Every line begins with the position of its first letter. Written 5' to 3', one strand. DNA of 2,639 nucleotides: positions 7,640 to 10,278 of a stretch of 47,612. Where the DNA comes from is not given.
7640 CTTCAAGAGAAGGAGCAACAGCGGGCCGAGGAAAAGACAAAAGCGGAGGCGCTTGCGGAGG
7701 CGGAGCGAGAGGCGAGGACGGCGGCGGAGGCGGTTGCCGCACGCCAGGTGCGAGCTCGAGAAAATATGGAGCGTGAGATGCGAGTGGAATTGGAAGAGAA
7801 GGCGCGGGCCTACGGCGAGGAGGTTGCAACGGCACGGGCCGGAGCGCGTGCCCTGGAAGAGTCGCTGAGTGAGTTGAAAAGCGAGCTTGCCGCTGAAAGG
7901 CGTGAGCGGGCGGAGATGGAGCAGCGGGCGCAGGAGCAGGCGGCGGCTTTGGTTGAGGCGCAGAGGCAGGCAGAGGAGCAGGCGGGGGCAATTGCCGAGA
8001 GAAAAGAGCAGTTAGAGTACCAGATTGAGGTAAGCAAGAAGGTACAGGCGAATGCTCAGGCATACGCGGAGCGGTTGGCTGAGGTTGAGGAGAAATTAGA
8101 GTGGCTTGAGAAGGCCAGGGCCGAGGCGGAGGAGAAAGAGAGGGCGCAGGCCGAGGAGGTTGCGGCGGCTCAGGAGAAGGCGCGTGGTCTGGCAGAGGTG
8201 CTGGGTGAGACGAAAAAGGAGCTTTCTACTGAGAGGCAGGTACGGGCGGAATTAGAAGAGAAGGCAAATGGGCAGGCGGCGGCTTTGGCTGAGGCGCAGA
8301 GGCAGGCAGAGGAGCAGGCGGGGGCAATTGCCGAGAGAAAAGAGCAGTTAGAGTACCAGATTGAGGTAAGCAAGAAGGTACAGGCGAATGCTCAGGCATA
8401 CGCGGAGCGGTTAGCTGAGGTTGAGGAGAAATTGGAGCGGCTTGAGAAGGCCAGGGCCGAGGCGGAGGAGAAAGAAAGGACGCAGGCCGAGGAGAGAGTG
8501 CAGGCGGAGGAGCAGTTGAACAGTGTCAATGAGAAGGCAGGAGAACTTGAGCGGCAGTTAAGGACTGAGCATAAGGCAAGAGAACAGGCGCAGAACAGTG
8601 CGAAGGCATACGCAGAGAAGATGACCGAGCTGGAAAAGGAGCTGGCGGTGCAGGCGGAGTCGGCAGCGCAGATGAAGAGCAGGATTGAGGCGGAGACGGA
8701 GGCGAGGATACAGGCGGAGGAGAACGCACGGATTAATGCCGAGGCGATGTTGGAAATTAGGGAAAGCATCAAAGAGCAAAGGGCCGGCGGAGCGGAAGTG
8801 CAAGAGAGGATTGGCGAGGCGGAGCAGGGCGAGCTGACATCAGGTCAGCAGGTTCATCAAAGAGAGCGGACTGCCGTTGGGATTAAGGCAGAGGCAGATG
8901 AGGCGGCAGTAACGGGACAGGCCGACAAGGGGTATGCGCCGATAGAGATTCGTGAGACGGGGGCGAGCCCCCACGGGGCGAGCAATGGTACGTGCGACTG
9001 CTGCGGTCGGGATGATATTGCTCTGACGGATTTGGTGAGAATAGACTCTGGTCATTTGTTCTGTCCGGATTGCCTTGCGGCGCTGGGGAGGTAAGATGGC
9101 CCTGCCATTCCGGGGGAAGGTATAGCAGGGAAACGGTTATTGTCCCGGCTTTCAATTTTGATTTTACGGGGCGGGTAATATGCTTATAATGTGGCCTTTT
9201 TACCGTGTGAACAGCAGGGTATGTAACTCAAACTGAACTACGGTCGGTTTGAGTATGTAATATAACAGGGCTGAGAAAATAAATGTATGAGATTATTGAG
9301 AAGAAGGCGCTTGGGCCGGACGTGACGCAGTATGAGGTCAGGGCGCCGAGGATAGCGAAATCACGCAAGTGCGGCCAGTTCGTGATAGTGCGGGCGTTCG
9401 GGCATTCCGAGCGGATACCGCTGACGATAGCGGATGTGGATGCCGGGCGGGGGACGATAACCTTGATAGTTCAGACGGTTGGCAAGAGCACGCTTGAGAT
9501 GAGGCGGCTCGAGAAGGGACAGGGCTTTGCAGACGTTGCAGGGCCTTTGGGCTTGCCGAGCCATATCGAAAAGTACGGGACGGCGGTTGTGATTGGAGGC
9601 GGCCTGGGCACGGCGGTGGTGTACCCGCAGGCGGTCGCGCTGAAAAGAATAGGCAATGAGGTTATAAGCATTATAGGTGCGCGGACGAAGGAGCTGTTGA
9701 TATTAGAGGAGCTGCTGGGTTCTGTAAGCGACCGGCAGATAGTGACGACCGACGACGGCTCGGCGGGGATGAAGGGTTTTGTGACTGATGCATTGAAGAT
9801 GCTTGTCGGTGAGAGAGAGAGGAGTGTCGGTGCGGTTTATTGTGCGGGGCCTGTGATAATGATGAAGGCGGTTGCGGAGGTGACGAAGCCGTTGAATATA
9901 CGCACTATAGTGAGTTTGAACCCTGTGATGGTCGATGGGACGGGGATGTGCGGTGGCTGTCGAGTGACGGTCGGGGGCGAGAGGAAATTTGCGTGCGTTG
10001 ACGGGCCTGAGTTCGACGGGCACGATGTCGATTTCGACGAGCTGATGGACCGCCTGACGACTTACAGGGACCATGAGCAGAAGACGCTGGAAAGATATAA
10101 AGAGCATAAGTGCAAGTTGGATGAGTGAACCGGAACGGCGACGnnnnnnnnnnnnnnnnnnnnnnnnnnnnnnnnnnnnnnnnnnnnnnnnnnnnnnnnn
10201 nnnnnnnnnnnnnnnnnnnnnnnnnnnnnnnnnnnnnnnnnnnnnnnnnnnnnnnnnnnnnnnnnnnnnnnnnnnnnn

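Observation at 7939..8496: Near-identical 218-bp tandem duplication (336-bp period) inside the giant gene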

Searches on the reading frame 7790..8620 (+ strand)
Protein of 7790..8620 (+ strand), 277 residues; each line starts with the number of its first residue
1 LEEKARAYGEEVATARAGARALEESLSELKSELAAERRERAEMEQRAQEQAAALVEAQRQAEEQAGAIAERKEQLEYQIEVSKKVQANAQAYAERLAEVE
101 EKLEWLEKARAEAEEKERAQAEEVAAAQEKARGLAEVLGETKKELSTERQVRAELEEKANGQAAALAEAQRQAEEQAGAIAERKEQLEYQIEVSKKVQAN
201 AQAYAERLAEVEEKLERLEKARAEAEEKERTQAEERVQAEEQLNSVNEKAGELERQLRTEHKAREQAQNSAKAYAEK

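Call 35: find_homologous_proteins(query=window:7790-8620:+, max_evalue=0.00001)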
Query window:7790-8620:+: 8000 candidates shared short words with the query, none scored E <= 0.00001.
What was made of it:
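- Tried and rejected: A search with the duplicated region found nothing (call 35).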

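Call 59: predict_structure(protein=window:7790-8620:+)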
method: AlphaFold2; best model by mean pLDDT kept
length: 277 residues; sequences in the alignment: 1
mean_pLDDT: 84.6   pTM: 0.32
mean pLDDT of the five models: 84.6, 82.5, 81.9, 80.1, 79.1
residues with pLDDT >= 90: 102; 70-90: 152; 50-70: 17; < 50: 6
segments of 3 or more residues with pLDDT < 50: 141-144
pLDDT, mean of each block of 10 residues (from residue 1): 74 85 90 91 90 89 89 92 90 89 89 85 77 57 56 76 79 83 88 90 89 92 91 91 92 91 85 73
secondary structure, 60 per line:
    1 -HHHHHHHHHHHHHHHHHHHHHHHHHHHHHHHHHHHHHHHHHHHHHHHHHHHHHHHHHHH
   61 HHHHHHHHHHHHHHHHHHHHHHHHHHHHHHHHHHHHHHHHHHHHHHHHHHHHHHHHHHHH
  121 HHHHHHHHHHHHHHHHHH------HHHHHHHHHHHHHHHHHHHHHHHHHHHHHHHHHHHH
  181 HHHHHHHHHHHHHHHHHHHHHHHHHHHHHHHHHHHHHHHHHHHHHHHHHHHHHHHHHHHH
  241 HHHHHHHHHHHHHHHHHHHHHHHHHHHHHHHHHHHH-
elements in order: H2-138 H145-276
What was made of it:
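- On Heptad coiled-coil rod protein: The monomer AlphaFold model is all helix (call 59).
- An all-helical model: call 59.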

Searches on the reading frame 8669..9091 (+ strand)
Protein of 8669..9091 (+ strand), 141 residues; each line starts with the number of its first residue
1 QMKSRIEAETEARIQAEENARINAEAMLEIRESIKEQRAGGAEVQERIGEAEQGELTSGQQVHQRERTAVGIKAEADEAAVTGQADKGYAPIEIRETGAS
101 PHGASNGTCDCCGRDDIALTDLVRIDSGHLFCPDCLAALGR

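Call 14: find_homologous_proteins(query=window:8669-9091:+, max_evalue=0.001)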
Query seq(141 aa) (141 aa): 1 proteins with E <= 0.001 among 65 candidates.
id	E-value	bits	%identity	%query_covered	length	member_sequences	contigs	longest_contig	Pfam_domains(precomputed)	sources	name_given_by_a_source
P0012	1.0e-10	60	38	100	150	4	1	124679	-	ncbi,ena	-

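Call 15: find_encoding_contigs(protein=P0012, flank=10000, max_places=6)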
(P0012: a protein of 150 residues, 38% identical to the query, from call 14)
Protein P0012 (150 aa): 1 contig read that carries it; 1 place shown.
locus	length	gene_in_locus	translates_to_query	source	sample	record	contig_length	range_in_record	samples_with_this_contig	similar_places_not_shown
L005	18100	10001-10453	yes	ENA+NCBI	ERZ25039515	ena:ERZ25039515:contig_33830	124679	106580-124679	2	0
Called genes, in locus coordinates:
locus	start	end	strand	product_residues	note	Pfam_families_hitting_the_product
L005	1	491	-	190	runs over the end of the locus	PF11969:DcpS_C (weak), PF01230:HIT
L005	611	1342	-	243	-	-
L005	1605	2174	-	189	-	-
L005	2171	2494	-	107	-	-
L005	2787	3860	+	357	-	PF00920:ILVD_EDD_N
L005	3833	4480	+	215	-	PF24877:ILV_EDD_C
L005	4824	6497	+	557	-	-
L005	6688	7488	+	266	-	-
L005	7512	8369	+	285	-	-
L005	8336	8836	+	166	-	-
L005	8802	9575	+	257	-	-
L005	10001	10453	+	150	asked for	-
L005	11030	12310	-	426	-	PF13384:HTH_23 (faint), PF04542:Sigma70_r2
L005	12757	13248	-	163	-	PF02607:B12-binding_2 (weak), PF02310:B12-binding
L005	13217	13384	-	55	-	PF02607:B12-binding_2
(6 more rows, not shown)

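Call 21: find_related_loci(query=A1, collection=genome_contigs, flank=10000)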
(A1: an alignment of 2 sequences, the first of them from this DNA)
Query A1 (141 aa) in genome_contigs; peptide patterns used: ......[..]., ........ (x = any residue, [..] = any of these).
82 stretches matched a pattern; 34 encode a relative of the query (tblastn E <= 1e-3); 34 distinct loci.
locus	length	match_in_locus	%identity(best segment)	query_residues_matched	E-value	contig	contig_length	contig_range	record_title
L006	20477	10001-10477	46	1-141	8e-33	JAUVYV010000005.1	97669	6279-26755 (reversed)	MAG: Phycisphaerales bacterium isolate CSMAG_1251 CSMAG_1251_k141_759124_length_97669_cov_51.9770, whole genome shotgun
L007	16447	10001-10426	41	2-139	5e-24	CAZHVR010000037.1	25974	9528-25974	MAG TPA_asm: uncultured Pirellulales bacterium isolate SRP214966_co1_443 genome assembly, contig: NODE_2712_length_25974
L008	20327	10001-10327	37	2-141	6e-22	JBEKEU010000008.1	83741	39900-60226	MAG: Sedimentisphaerales bacterium isolate SPRUCE 213 SPRUCE_213_8, whole genome shotgun sequence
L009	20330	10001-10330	35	1-141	1e-21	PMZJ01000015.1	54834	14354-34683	MAG: Phycisphaerales bacterium isolate fen_1345 73.20110800_E3D.38_contig_3956, whole genome shotgun sequence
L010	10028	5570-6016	37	2-141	2e-21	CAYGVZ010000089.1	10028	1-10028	MAG TPA_asm: uncultured Pirellulales bacterium isolate ERP119294_co1_334 genome assembly, contig: NODE_9342_length_10028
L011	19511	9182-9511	37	1-141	2e-21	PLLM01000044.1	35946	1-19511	MAG: Phycisphaerales bacterium isolate fen_1362 73.20120800_E3X.35_contig_4618, whole genome shotgun sequence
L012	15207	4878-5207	36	1-141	2e-21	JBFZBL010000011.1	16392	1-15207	MAG: Phycisphaerae bacterium isolate PPR_0493 PPR_0493.fa_k121_88045, whole genome shotgun sequence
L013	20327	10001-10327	36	2-141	4e-21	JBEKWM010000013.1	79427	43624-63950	MAG: Sedimentisphaerales bacterium isolate SPRUCE 628 SPRUCE_628_13, whole genome shotgun sequence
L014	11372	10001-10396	35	1-141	6e-21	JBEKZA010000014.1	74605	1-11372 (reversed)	MAG: Sedimentisphaerales bacterium isolate SPRUCE 688 SPRUCE_688_14, whole genome shotgun sequence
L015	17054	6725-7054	36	1-141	6e-21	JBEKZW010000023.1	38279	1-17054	MAG: Sedimentisphaerales bacterium isolate SPRUCE 79 SPRUCE_79_23, whole genome shotgun sequence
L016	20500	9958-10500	37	5-139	2e-20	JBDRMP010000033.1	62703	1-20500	MAG: Planctomycetota bacterium isolate MEGAHIT-group-1.835 k141_8144504, whole genome shotgun sequence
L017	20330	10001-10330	35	1-141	6e-20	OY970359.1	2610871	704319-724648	MAG: uncultured Phycisphaerales bacterium isolate MFD01231.bin.c.4 genome assembly, chromosome: 1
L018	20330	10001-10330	35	1-141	9e-20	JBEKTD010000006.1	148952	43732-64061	MAG: Sedimentisphaerales bacterium isolate SPRUCE 54 SPRUCE_54_6, whole genome shotgun sequence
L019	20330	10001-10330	35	1-141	7e-19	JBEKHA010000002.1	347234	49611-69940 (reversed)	MAG: Sedimentisphaerales bacterium isolate SPRUCE 266 SPRUCE_266_2, whole genome shotgun sequence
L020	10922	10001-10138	63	91-141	6e-19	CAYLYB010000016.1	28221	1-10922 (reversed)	MAG TPA_asm: uncultured Pirellulales bacterium isolate binchicken_co129_760 genome assembly, contig: NODE_4433_length_28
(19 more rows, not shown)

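Call 41: search_protein_representatives(alignment_id=A1)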
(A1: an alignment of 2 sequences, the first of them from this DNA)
Query: 2 sequences, 181 profile positions. Proteins with E-value up to 0.001 (for the whole library): 134; up to 1e-10: 17; up to 1e-30: 2. The best 134 are listed.
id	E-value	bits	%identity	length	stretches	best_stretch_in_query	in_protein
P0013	2.3e-38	148.3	-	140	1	15-181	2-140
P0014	2.4e-32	128.7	-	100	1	59-181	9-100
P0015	6.1e-30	120.9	-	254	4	148-181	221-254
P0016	9.6e-30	120.2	-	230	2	9-179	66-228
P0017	6.1e-27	111.1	-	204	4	146-181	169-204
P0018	8.8e-24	100.8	-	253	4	105-181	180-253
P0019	1.3e-17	80.7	-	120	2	135-181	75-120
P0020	3.9e-15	72.6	-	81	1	122-181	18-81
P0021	1.9e-14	70.4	-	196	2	23-179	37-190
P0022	2.7e-12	63.4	-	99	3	126-180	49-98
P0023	3.8e-12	62.9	-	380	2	23-180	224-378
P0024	5.2e-12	62.4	-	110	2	141-181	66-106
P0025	2.3e-11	60.4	-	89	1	94-180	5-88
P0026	2.3e-11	60.3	-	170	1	37-180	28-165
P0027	2.5e-11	60.2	-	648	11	39-66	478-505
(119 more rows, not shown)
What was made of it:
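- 8993..9091 (+): C-terminal conserved motif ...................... (putative zinc finger or ribbon). A profile finds 134 clusters among 1.84 billion representatives (call 41).
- All catalogued C-terminal relatives are fragments (call 41), which shows that such genes assemble badly.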

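Call 44: search_solved_structures(query=A1, max_evalue=1)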
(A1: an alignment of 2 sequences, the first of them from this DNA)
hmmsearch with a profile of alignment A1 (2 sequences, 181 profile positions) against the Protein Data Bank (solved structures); distinct sequences matched with E-value up to 1: 3.
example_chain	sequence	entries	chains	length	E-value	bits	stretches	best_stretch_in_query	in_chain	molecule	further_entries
1htj_F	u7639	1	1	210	0.29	14.4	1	34-79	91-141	KIAA0380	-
3cx6_B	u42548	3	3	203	0.39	13.9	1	34-79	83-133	Rho guanine nucleotide exchange factor 11 | Glutamate Transporter Associated Protein 48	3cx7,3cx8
2en8_A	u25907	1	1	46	0.98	12.6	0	138-163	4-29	Zinc finger protein 224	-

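Call 58: predict_structure(alignment_id=A1)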
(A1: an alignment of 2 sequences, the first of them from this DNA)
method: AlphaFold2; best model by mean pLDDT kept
length: 141 residues; sequences in the alignment: 2
mean_pLDDT: 70.0   pTM: 0.27
mean pLDDT of the five models: 70.0, 66.7, 65.9, 65.7, 64.7
residues with pLDDT >= 90: 41; 70-90: 37; 50-70: 20; < 50: 43
segments of 3 or more residues with pLDDT < 50: 63-90, 92-104
pLDDT, mean of each block of 10 residues (from residue 1): 88 94 93 85 69 53 48 45 40 41 61 89 89 89 50
secondary structure, 60 per line:
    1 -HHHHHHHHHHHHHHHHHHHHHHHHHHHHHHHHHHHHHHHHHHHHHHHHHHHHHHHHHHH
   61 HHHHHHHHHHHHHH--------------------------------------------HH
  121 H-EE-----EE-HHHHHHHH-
elements in order: H2-74 H133-140
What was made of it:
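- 8993..9091 (+): AlphaFold pLDDT is about 89 for this part (call 58).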

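Call 65: fold_search(model_id=the predicted structure, library=pdb)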
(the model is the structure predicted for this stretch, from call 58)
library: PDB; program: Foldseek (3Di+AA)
matches with E <= 10: 225; with E <= 0.001: 0
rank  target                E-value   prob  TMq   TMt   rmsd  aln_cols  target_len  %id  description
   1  2ysl_MODEL_1_A        1.2e-01  0.75  0.21  0.37  11.2        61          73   24  Solution structure of the RING domain (1-66) from tripartite motif-containing protein 31 (released 2007-10-09)
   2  2ecv_MODEL_1_A        2.3e-01  0.54  0.19  0.31   9.3        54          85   28  Solution structure of the Zinc finger, C3HC4 type (RING finger) domain of Tripartite motif-containing protein  (released 2008-02-19)
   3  2csz_MODEL_1_A        3.6e-01  0.30  0.18  0.30   9.2        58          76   19  Solution Structure of the RING domain of the Synaptotagmin-like protein 4 (released 2005-11-23)
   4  2m1s_MODEL_1_A        3.9e-01  0.28  0.19  0.25   7.9        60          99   18  NMR assignment of the arenaviral protein Z from Lassa fever virus (released 2013-01-30)
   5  5z28_B                4.2e-01  0.72  0.19  0.27   3.5        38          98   16  AtVAL2 PHD-Like domain (released 2018-05-02)
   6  8x7j_L                4.5e-01  0.77  0.19  0.45   2.1        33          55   21  Cryo-EM structures of RNF168/UbcH5c-Ub/nucleosomes complex determined by activity-based chemical trapping strategy (released 2024-08-07)
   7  6a3z_MODEL_1_A        4.5e-01  0.77  0.22  0.49   1.8        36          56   25  Zinc finger domain from the HRD1 Protein (released 2019-06-19)
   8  8eb0_A                4.8e-01  0.80  0.19  0.11   1.3        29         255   34  RNF216/E2-Ub/Ub transthiolation complex (released 2023-01-18)
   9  9jta_C                5.2e-01  0.72  0.18  0.44   2.1        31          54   32  Crystal structure of RNF213 RING domain bound to IpaH1.4 LRR domain (released 2025-05-07)
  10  2ecy_MODEL_1_A        5.2e-01  0.60  0.21  0.42   8.2        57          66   19  Solution structure of the Zinc finger, C3HC4 type (RING finger)" domain of TNF receptor-associated factor 3 (released 2008-02-26)
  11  2vus_K                6.0e-01  0.80  0.20  0.62   1.9        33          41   27  Crystal structure of unliganded NmrA-AreA zinc finger complex (released 2008-07-29)
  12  9g0l                  6.9e-01  0.47  0.20  0.28   2.5        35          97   34  Crystal structure of the RING-ZnF1 fragment of SIAH1 (released 2025-02-19)
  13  2ysj_MODEL_1_A        6.9e-01  0.41  0.21  0.43   9.9        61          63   24  Solution structure of the RING domain (1-56) from tripartite motif-containing protein 31 (released 2007-10-09)
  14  2h0d_B                8.0e-01  0.18  0.20  0.27   8.9        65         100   26  Structure of a Bmi-1-Ring1B Polycomb group ubiquitin ligase complex (released 2006-05-23)
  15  5udh_A                8.6e-01  0.69  0.23  0.08   5.1        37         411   22  HHARI/ARIH1-UBCH7~Ubiquitin (released 2017-06-14)
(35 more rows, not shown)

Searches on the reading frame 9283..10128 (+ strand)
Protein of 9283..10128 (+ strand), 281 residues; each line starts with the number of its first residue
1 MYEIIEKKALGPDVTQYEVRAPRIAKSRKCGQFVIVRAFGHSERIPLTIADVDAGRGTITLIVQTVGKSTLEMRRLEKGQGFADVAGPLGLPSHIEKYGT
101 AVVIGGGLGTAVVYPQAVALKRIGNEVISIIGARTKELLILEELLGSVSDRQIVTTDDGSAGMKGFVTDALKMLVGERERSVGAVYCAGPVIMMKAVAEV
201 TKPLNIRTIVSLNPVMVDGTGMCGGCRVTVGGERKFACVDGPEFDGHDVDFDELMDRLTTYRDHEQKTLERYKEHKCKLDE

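Call 6: search_protein_families(library=pfam, proteins=[window:9283-10128:+], max_evalue=0.01)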
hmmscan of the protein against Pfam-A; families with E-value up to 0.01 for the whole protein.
window:9283-10128:+ (281 aa): 2 families
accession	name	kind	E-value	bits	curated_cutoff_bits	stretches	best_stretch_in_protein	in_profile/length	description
PF10418.14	DHODB_Fe-S_bind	-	8.4e-13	48.3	23.9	1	214-250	2-41/41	Iron-sulfur cluster binding domain of dihydroorotate dehydrogenase B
PF00175.26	NAD_binding_1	-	0.0031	18.6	22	1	104-198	2-108/109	Oxidoreductase NAD-binding domain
